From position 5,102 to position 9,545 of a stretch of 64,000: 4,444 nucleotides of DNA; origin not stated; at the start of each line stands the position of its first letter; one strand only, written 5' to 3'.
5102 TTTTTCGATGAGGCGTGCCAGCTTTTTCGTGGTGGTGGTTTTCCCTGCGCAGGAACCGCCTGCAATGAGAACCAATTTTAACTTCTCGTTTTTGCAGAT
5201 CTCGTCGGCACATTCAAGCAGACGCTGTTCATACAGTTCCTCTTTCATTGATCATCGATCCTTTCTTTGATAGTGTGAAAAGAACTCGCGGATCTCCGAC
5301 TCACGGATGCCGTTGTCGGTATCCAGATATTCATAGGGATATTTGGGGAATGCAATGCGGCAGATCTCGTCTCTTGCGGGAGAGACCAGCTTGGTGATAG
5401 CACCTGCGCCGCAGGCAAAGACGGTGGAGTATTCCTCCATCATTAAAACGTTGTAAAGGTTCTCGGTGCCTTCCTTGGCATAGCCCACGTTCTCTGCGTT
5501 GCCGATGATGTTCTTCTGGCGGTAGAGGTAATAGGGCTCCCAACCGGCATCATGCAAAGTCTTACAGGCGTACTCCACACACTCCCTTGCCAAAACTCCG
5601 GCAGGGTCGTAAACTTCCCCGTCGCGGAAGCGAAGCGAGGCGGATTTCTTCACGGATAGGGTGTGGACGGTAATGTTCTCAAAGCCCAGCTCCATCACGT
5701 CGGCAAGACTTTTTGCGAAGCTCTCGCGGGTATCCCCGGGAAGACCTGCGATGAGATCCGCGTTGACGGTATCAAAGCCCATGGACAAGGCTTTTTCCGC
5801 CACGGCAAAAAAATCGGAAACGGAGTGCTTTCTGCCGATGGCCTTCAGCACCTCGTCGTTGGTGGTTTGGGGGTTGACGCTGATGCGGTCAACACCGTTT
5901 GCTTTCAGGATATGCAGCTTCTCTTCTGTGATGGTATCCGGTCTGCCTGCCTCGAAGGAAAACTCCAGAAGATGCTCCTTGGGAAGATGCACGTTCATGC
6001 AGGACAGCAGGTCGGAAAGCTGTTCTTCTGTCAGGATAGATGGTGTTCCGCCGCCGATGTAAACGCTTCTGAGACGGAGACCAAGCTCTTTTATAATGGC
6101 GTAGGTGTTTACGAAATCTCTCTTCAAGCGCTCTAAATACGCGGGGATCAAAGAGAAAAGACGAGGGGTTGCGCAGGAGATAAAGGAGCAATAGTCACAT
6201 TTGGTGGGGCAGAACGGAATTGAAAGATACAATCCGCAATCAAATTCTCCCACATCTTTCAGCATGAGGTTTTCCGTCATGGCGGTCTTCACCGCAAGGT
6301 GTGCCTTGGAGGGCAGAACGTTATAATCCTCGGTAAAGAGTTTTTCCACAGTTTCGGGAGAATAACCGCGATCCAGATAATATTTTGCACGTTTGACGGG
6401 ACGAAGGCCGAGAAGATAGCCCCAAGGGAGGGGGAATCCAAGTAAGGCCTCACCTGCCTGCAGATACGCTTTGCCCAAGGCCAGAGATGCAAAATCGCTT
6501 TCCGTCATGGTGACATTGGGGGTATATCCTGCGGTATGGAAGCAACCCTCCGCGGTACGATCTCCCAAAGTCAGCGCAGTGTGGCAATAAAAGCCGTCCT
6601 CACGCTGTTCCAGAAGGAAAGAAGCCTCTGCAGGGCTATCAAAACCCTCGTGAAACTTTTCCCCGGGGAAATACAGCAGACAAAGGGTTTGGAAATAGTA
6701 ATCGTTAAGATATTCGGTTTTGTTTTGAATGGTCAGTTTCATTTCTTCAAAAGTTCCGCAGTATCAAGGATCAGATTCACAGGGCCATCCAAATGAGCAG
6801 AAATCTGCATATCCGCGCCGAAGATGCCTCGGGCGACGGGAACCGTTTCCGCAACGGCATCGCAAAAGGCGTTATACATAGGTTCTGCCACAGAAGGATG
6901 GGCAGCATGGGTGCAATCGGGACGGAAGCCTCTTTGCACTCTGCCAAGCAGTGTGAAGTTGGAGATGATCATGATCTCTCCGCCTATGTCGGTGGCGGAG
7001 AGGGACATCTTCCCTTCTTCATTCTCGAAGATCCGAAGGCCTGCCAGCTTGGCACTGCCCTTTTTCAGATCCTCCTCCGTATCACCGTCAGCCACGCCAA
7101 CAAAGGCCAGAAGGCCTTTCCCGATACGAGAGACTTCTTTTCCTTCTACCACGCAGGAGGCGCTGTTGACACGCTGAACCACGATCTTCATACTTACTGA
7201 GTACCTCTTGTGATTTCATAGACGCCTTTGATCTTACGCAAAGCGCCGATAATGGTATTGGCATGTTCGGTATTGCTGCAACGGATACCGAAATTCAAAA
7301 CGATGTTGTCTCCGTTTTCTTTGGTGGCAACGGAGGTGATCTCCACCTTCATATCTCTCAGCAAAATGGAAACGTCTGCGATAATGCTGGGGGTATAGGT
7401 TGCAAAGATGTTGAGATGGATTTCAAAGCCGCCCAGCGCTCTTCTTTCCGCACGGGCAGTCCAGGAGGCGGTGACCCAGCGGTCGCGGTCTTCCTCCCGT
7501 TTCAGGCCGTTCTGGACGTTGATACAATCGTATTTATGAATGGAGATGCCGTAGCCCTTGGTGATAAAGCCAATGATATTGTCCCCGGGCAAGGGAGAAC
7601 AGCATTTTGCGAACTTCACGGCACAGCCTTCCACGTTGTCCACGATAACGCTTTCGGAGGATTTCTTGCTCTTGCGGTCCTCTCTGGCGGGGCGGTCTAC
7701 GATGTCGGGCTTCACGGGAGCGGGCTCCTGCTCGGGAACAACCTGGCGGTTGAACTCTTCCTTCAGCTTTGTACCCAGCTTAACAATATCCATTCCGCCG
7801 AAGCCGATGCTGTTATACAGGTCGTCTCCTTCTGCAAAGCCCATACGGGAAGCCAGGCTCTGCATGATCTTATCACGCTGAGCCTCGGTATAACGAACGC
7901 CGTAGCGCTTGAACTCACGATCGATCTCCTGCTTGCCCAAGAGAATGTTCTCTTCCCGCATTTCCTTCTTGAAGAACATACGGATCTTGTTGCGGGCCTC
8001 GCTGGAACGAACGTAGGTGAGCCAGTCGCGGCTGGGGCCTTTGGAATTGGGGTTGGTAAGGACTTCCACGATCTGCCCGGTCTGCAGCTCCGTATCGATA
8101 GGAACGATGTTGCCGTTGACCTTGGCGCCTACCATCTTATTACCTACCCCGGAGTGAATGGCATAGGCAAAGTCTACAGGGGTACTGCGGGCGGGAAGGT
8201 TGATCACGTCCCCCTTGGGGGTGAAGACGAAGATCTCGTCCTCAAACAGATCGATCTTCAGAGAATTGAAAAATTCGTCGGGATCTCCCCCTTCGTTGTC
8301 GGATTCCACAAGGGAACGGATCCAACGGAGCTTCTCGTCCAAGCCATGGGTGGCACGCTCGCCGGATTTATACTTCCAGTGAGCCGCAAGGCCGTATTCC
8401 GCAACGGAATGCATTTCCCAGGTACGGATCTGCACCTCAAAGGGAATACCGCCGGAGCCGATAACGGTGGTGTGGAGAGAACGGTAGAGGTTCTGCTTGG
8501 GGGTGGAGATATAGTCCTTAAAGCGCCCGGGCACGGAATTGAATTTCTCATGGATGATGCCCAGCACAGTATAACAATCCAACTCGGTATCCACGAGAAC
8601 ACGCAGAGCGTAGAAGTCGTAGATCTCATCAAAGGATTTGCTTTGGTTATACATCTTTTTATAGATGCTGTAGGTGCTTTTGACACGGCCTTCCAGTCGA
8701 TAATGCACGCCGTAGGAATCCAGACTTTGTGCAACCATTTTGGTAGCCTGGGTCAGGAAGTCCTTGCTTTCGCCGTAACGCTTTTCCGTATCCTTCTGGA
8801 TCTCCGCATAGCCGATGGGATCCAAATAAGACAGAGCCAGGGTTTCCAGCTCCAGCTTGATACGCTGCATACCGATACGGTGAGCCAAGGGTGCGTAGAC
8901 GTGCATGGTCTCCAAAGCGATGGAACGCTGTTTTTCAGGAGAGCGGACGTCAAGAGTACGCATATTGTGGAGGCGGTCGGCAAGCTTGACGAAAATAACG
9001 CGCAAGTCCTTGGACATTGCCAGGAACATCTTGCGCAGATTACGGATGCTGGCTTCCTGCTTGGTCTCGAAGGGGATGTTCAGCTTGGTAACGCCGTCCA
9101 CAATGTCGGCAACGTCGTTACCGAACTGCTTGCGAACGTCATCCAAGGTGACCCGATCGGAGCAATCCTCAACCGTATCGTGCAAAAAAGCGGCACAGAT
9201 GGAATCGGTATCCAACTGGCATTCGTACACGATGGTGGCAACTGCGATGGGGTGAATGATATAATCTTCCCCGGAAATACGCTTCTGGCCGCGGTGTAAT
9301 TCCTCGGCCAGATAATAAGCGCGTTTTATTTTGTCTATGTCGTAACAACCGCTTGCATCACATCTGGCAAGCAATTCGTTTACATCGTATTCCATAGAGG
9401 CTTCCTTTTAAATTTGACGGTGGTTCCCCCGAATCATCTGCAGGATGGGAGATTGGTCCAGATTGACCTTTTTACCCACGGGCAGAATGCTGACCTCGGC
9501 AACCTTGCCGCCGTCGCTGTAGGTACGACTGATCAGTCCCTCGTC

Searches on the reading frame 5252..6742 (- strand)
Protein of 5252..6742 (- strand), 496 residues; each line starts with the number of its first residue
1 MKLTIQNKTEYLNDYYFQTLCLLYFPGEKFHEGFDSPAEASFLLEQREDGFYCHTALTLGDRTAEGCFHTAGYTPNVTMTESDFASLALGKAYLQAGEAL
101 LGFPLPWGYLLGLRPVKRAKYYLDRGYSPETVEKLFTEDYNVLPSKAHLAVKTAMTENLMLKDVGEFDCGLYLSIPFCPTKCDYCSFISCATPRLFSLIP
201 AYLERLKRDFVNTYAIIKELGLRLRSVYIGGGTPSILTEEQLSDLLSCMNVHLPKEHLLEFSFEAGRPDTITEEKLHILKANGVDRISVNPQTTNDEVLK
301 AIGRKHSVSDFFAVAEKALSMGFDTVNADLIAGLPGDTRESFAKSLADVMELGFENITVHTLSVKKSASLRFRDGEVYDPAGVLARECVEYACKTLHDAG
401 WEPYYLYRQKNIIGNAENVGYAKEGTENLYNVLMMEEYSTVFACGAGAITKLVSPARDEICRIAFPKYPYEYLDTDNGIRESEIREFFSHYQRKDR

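Call 21: search_protein_families(library=pfam, proteins=[window:5252-6742:-], max_evalue=0.001)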
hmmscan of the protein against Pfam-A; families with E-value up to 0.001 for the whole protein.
window:5252-6742:- (496 aa): 1 family
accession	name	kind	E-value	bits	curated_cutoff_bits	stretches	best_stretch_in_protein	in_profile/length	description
PF04055.27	Radical_SAM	-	3.5e-23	83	29.5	1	174-347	3-164/166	Radical SAM superfamily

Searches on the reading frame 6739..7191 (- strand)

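Call 21: search_protein_families(library=pfam, proteins=[window:6739-7191:-], max_evalue=0.001)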
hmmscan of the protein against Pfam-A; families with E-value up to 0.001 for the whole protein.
window:6739-7191:- (150 aa): 1 family
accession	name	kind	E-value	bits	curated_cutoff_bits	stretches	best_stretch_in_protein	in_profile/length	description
PF02580.21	Tyr_Deacylase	-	8.3e-47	159.6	25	1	2-143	1-144/144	D-Tyr-tRNA(Tyr) deacylase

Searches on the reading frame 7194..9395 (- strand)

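Call 21: search_protein_families(library=pfam, proteins=[window:7194-9395:-], max_evalue=0.001)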
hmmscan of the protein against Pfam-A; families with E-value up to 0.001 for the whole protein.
window:7194-9395:- (733 aa): 6 families
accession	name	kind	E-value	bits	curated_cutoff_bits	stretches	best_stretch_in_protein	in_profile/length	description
PF13328.12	HD_4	-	1.2e-47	162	27.2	1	26-176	1-155/156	HD domain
PF04607.23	RelA_SpoT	-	1.2e-42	145.2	27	1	236-346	1-112/113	Region found in RelA / SpoT proteins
PF02824.27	TGS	-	2.6e-22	79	22.2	1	388-447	1-60/60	TGS domain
PF19296.4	RelA_AH_RIS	-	1.9e-11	44.8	23.8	1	466-622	8-170/185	RelA/SpoT, AH and RIS domains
PF13291.12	ACT_4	-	4.5e-10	40.5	27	1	656-730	4-80/80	ACT domain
PF01966.28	HD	-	8e-09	36.2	22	1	45-145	1-116/116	HD domain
